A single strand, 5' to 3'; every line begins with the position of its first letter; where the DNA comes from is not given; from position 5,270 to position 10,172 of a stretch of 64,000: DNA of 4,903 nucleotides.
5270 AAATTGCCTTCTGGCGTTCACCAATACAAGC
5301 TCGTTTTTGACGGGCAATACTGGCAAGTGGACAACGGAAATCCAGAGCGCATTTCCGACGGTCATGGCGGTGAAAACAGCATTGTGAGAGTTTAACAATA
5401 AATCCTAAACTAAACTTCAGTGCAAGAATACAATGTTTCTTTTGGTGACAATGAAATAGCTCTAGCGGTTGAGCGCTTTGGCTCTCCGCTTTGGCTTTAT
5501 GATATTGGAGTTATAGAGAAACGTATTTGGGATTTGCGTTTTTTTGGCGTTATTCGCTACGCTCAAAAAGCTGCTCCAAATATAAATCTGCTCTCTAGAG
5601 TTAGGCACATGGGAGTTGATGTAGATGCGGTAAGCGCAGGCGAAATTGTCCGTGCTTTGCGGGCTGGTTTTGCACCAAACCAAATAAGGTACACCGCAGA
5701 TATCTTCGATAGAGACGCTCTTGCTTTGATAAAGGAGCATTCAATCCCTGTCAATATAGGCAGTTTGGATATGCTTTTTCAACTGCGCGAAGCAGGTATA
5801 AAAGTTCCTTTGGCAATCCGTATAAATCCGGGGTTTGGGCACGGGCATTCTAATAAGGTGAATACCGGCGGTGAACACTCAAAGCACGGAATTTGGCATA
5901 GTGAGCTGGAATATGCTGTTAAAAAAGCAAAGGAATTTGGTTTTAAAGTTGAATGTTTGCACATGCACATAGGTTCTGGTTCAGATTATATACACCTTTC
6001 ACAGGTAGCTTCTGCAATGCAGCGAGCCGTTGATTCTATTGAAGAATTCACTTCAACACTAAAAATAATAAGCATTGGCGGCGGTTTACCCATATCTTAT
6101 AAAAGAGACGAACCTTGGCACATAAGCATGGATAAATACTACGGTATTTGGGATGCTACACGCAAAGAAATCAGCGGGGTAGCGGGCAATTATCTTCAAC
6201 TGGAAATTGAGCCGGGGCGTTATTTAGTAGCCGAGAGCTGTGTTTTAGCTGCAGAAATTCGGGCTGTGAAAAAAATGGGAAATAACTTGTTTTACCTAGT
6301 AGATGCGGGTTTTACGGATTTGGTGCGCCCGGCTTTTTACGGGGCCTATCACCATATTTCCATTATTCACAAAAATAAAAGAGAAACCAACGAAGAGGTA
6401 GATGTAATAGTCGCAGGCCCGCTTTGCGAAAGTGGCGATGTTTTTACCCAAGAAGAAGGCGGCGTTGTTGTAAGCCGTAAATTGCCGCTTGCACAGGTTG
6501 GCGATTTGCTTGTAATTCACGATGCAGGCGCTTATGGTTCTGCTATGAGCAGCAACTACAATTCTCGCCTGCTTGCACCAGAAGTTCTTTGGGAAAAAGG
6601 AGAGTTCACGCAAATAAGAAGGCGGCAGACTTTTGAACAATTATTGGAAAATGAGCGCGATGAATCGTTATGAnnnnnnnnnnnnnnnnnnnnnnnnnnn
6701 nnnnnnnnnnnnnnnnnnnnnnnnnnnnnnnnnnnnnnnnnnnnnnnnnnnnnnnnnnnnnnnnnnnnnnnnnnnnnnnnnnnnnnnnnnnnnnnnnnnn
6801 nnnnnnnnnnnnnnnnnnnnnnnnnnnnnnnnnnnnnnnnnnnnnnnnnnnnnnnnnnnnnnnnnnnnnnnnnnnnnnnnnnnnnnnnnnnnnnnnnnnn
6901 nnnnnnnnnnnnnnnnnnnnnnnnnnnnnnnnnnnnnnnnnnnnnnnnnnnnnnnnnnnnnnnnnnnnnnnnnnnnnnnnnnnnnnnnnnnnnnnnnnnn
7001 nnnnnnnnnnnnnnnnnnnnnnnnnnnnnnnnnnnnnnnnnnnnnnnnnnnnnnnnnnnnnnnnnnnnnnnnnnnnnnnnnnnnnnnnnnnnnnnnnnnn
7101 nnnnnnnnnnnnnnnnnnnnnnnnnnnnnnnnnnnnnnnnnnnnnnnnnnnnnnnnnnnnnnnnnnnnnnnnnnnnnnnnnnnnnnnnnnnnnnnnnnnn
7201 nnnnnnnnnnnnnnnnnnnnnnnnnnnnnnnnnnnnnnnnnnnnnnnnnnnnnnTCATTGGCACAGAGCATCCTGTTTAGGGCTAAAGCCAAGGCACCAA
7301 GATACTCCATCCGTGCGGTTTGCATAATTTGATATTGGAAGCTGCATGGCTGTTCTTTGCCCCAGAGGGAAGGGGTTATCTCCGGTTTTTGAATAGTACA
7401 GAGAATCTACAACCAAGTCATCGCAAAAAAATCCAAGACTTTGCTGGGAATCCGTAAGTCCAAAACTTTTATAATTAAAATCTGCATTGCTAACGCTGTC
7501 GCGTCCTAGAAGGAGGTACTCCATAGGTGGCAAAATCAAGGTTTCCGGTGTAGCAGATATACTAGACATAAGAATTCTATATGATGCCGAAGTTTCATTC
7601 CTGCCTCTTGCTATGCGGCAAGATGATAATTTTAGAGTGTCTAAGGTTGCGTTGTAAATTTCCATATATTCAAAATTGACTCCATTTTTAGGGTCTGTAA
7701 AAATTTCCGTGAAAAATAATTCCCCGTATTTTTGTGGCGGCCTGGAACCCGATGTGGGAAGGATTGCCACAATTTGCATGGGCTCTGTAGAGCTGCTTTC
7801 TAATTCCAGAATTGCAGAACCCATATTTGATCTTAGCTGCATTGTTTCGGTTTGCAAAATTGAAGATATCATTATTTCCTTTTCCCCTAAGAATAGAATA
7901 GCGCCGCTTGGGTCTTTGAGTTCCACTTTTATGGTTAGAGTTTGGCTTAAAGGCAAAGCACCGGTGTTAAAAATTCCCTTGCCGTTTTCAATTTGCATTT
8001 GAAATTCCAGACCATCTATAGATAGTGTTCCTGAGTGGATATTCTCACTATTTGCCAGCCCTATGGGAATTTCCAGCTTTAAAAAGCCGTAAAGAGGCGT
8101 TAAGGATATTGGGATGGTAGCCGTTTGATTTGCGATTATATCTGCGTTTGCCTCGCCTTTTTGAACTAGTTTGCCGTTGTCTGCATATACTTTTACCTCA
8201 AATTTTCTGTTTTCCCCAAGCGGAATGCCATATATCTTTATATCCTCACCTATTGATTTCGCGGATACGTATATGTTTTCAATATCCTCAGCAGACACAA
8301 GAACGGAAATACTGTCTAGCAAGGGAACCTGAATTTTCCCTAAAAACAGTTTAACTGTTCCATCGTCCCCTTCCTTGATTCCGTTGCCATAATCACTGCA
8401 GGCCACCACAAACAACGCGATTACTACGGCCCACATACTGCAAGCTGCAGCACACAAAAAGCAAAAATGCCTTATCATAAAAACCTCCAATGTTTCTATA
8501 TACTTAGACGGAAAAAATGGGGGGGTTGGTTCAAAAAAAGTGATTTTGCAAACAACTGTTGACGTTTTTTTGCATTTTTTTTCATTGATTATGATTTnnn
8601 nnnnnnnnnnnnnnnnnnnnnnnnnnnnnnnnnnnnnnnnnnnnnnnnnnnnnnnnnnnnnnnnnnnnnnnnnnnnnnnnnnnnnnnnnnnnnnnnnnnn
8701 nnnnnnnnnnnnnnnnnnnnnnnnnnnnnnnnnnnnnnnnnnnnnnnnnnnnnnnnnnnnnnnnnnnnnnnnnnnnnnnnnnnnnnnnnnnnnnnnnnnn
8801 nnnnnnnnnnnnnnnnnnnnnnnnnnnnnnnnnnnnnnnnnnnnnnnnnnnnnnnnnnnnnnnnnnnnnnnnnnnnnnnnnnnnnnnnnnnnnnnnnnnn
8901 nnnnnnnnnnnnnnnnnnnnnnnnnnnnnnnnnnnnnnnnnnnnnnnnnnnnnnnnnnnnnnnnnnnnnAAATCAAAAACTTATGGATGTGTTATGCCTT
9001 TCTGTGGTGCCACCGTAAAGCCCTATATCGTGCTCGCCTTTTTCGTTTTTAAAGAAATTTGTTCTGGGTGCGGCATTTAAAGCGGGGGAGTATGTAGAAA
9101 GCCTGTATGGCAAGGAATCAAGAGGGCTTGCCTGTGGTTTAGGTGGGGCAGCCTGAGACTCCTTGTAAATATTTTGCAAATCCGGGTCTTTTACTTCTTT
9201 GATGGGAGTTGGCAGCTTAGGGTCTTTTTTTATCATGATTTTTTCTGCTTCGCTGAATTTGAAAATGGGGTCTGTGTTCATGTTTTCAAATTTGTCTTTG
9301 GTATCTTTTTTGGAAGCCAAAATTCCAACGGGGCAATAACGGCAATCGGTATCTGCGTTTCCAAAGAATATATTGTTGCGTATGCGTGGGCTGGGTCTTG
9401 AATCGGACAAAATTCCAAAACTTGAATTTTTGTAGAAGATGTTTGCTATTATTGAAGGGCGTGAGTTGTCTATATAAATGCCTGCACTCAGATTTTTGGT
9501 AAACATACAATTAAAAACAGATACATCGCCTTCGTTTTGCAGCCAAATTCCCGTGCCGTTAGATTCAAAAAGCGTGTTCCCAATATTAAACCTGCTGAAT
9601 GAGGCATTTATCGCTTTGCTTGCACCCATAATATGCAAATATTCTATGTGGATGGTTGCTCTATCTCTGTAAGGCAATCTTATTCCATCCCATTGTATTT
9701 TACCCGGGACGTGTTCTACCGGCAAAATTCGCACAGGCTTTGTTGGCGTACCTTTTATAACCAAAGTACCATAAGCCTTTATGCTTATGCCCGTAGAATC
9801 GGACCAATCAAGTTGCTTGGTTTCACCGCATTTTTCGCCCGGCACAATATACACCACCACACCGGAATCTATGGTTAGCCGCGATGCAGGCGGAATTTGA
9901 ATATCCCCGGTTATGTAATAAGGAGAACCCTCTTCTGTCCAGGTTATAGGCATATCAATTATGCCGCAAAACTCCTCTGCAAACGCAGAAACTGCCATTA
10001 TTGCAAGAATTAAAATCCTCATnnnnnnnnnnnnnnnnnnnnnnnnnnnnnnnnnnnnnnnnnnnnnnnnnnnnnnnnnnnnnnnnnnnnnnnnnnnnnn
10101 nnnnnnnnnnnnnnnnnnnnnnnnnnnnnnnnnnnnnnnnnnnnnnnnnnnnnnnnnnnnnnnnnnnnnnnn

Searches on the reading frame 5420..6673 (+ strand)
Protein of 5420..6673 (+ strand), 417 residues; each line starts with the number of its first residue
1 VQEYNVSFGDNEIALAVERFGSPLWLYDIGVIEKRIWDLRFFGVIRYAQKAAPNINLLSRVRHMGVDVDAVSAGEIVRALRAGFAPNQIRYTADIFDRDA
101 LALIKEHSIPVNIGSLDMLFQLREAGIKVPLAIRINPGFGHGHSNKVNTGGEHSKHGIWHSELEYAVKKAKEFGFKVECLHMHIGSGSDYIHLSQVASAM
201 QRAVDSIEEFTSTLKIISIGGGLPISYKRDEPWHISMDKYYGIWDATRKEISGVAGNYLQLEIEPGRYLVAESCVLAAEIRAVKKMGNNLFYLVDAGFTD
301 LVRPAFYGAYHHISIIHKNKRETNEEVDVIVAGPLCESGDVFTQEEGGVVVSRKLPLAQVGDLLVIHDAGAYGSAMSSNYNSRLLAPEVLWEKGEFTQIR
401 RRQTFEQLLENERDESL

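Call 53: search_protein_families(library=pfam, proteins=[window:5420-6673:+], max_evalue=0.00001)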
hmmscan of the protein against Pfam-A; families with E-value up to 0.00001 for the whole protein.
window:5420-6673:+ (417 aa): 2 families
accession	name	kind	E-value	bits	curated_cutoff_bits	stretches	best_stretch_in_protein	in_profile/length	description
PF02784.22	Orn_Arg_deC_N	-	3.5e-42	144.9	23.4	1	44-271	19-247/247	Pyridoxal-dependent decarboxylase, pyridoxal binding domain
PF00278.28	Orn_DAP_Arg_deC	-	4.2e-22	78.7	23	1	238-370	5-95/95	Pyridoxal-dependent decarboxylase, C-terminal sheet domain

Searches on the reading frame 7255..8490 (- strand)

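Call 53: search_protein_families(library=pfam, proteins=[window:7255-8490:-], max_evalue=0.00001)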
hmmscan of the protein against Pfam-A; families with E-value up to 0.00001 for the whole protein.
window:7255-8490:- (411 aa): 1 family
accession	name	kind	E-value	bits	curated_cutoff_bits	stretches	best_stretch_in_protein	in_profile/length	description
PF00932.25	LTD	-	1.1e-06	29.4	34.3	1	252-335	2-74/109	Lamin Tail Domain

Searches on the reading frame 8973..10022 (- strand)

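Call 53: search_protein_families(library=pfam, proteins=[window:8973-10022:-], max_evalue=0.00001)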
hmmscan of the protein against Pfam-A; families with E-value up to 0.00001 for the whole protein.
window:8973-10022:- (349 aa): 2 families
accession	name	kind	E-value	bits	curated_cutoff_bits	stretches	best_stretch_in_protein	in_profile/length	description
PF13229.12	Beta_helix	-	2.4e-14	53.7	25.9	1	110-241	22-149/158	Right handed beta helix region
PF05048.19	NosD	-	3.3e-08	33.7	23.6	1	135-223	82-173/212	Periplasmic copper-binding protein (NosD)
